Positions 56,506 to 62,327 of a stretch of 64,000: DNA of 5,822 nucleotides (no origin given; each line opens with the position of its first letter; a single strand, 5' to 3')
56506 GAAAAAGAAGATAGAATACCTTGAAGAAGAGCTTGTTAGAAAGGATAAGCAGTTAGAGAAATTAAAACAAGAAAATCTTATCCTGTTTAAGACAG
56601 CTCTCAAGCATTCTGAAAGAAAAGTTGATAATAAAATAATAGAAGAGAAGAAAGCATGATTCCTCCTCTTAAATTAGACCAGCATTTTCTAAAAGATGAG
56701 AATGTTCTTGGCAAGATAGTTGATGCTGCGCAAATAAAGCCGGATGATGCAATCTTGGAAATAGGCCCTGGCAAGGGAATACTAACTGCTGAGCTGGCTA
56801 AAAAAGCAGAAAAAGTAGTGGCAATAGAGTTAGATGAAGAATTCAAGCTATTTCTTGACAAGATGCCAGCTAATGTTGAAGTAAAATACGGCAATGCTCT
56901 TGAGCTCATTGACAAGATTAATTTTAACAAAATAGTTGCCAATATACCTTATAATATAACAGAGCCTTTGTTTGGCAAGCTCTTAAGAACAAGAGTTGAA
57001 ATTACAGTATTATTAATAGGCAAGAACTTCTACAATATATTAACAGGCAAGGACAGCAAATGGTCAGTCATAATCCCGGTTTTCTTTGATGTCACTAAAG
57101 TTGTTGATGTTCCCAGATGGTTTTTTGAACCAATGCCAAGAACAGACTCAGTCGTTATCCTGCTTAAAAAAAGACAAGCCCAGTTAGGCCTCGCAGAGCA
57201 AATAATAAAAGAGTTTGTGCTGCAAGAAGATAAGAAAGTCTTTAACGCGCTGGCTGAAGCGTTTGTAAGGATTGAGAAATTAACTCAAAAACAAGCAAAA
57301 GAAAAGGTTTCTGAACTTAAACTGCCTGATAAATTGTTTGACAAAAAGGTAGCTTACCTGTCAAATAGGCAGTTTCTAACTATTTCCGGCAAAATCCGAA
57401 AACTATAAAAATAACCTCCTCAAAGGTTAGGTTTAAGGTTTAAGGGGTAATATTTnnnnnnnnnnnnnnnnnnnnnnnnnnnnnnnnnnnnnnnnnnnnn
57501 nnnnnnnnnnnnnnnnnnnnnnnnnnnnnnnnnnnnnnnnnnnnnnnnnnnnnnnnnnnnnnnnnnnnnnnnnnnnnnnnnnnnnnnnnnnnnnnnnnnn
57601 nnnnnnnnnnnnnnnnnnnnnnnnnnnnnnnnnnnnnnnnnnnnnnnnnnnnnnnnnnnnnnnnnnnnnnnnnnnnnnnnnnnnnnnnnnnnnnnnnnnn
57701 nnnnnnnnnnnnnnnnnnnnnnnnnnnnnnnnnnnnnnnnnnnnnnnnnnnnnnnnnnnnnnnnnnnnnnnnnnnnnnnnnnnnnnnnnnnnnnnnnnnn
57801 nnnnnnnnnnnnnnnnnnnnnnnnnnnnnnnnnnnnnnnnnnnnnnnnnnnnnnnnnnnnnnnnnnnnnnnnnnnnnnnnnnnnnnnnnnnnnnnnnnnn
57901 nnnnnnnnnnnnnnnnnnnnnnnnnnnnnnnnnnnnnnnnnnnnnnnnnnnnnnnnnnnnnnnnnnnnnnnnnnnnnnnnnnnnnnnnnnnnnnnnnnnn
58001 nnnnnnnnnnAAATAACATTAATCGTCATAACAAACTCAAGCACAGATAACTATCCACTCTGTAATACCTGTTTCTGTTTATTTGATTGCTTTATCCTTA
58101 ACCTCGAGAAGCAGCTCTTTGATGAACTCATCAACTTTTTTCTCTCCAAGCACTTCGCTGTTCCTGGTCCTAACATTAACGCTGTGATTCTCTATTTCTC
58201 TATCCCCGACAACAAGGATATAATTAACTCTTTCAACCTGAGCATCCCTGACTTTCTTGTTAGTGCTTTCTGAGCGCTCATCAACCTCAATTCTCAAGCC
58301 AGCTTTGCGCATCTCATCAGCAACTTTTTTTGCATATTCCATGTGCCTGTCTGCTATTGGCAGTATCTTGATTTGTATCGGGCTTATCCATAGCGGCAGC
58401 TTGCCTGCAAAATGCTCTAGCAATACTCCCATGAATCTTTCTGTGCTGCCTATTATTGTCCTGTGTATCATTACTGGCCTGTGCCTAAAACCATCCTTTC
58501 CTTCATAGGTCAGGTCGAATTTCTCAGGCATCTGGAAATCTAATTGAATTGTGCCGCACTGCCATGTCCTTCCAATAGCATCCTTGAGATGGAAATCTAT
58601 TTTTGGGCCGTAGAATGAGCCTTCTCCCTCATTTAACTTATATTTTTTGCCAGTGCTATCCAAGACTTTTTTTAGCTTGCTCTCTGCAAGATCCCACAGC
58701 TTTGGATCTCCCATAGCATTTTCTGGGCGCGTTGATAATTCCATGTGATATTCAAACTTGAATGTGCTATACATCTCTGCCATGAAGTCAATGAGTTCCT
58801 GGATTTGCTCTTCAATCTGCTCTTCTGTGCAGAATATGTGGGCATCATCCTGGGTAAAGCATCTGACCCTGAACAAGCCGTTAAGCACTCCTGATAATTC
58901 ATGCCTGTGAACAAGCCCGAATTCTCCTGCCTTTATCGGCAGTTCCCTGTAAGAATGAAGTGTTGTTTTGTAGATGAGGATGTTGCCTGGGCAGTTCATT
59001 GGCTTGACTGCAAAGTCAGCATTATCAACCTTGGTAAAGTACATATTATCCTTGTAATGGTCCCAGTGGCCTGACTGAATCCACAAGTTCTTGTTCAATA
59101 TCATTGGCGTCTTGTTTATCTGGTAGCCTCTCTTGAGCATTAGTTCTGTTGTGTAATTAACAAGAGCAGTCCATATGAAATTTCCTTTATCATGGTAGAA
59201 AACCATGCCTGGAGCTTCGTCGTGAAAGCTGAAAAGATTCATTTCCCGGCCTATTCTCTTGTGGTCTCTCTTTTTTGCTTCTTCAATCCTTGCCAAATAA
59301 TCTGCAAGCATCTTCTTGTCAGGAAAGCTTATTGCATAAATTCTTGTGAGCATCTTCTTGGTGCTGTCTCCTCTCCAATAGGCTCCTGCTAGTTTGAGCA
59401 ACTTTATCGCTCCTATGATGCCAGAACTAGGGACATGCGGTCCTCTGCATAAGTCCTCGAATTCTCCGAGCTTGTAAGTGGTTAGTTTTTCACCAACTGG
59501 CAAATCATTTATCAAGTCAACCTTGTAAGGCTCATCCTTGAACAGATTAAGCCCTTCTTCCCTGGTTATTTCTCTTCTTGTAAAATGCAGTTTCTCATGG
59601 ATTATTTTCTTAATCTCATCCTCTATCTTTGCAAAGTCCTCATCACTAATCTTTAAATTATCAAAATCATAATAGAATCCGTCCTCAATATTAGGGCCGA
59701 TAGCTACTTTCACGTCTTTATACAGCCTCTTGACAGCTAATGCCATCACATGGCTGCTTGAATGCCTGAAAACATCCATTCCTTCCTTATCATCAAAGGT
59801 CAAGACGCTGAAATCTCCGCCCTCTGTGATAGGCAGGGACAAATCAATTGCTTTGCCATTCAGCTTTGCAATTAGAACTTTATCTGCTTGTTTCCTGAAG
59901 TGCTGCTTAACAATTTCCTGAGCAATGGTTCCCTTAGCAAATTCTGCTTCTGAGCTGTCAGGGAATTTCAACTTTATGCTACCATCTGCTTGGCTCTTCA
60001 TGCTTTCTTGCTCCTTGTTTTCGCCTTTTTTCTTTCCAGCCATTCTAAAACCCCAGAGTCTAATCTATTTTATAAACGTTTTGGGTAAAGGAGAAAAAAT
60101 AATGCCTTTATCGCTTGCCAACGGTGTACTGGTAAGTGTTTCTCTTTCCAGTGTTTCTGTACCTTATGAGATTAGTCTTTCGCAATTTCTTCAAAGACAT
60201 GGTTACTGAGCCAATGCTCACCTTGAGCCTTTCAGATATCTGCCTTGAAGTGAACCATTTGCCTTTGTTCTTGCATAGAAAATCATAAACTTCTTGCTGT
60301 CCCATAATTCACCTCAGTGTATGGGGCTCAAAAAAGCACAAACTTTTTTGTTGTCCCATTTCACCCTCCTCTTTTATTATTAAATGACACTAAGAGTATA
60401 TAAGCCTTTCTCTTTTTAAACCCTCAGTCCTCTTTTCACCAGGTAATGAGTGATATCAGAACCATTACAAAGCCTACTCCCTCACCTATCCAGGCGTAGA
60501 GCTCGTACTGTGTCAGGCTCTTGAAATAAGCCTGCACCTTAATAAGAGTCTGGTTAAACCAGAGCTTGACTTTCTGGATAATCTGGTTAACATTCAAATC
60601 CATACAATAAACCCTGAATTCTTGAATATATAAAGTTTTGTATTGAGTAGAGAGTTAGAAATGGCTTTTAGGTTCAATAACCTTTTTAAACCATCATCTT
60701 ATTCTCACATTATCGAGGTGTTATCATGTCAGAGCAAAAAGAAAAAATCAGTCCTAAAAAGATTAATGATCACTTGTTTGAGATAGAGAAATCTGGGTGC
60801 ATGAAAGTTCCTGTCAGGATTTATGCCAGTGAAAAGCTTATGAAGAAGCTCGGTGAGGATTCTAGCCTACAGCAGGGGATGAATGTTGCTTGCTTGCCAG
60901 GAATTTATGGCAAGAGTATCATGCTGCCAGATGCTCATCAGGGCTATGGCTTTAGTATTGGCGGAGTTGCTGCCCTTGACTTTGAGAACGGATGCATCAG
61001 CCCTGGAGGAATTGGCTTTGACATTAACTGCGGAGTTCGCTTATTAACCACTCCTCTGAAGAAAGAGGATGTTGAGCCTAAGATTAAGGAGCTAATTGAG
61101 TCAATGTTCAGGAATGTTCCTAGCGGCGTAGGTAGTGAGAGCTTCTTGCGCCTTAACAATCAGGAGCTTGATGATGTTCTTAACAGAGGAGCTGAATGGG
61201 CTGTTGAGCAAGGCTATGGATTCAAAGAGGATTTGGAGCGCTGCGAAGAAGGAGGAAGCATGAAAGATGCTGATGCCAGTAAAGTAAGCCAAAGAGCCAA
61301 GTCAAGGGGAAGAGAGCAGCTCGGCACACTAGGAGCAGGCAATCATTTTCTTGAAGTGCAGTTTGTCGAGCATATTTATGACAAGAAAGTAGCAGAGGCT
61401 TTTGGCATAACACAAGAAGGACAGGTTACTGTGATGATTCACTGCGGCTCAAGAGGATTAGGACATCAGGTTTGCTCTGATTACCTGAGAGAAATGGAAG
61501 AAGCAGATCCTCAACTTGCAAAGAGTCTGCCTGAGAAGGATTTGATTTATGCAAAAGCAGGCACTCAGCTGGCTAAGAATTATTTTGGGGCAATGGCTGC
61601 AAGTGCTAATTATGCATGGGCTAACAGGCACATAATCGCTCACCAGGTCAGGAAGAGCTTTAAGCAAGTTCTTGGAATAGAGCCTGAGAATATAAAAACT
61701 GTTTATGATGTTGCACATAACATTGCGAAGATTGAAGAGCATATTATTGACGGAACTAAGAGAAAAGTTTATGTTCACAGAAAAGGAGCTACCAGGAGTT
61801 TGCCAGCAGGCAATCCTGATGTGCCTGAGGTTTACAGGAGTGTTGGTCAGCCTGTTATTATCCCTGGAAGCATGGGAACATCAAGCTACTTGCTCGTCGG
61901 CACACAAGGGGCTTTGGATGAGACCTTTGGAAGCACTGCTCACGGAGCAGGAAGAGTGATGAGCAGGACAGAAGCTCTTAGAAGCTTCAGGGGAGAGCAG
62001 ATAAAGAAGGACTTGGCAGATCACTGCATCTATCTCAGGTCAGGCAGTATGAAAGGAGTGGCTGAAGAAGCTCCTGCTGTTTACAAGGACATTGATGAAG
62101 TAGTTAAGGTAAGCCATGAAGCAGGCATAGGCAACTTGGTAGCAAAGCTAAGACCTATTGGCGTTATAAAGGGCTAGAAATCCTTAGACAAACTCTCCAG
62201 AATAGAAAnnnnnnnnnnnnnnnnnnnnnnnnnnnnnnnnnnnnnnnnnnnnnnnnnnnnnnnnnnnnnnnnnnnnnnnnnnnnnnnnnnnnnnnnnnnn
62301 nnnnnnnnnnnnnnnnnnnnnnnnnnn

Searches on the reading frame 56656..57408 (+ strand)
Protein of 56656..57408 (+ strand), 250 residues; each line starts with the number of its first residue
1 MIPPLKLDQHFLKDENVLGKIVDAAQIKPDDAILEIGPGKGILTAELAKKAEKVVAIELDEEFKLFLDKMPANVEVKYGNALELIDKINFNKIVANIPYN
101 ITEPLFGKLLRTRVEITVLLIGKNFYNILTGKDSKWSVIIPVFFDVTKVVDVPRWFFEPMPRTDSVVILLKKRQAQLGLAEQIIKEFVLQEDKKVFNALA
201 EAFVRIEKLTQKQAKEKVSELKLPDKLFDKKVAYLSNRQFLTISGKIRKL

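Call 45: search_protein_families(library=pfam, proteins=[window:56656-57408:+], max_evalue=0.0001)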
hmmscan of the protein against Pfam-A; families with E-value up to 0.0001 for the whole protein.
window:56656-57408:+ (250 aa): 1 family
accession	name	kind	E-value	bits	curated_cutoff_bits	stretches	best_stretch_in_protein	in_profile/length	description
PF00398.26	RrnaAD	-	1e-39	136.7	24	1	6-207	7-231/263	Ribosomal RNA adenine dimethylase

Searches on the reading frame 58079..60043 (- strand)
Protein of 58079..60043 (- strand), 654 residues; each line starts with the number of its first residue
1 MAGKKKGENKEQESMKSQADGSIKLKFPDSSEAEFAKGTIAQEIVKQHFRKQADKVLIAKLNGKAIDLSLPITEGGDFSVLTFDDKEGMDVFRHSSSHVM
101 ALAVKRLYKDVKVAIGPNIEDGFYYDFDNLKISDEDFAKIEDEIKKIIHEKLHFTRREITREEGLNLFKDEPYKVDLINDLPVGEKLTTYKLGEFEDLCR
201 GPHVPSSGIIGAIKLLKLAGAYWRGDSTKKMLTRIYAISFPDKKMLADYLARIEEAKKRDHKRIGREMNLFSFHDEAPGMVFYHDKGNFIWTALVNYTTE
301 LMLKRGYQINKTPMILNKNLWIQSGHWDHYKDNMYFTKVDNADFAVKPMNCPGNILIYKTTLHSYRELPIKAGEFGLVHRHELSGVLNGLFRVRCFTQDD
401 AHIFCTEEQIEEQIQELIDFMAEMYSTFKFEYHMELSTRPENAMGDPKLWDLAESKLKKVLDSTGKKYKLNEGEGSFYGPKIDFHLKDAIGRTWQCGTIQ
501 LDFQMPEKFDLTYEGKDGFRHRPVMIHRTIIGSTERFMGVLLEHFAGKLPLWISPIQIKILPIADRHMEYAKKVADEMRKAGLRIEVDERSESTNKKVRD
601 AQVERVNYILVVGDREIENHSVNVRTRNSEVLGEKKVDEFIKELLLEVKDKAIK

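Call 8: search_protein_families(library=pfam, proteins=[window:58079-60043:-])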
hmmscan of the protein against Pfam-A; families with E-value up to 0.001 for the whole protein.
window:58079-60043:- (654 aa): 3 families
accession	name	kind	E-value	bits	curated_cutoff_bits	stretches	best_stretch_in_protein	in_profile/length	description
PF00587.30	tRNA-synt_2b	-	6.3e-45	153.9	29.3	1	337-545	3-179/179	tRNA synthetase class II core domain (G, H, P, S and T)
PF03129.25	HGTP_anticodon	-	1.3e-22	80.2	21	1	557-644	1-91/94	Anticodon binding domain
PF07973.19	tRNA_SAD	-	1.2e-13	51.3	24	1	188-236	2-44/44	Threonyl and Alanyl tRNA synthetase second additional domain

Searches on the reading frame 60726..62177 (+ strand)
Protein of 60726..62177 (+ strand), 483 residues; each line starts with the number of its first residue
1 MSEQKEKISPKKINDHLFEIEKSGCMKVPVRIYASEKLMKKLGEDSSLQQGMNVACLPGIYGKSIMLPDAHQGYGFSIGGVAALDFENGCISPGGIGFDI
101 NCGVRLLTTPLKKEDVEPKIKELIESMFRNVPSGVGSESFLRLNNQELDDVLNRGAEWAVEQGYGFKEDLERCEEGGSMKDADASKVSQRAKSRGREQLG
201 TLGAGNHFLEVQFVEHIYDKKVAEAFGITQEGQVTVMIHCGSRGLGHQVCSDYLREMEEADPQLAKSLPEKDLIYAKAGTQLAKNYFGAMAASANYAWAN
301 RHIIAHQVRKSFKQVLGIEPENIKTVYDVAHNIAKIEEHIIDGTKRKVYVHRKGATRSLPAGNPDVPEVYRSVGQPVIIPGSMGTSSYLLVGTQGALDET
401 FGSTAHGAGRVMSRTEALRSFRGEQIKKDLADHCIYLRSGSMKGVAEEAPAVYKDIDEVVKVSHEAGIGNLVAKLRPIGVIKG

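Call 8: search_protein_families(library=pfam, proteins=[window:60726-62177:+])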
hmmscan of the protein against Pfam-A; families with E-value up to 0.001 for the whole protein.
window:60726-62177:+ (483 aa): 1 family
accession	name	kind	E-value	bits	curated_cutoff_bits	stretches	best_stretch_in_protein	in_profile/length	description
PF01139.22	RtcB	-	2.9e-173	577.4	27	1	50-483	1-426/426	tRNA-splicing ligase RtcB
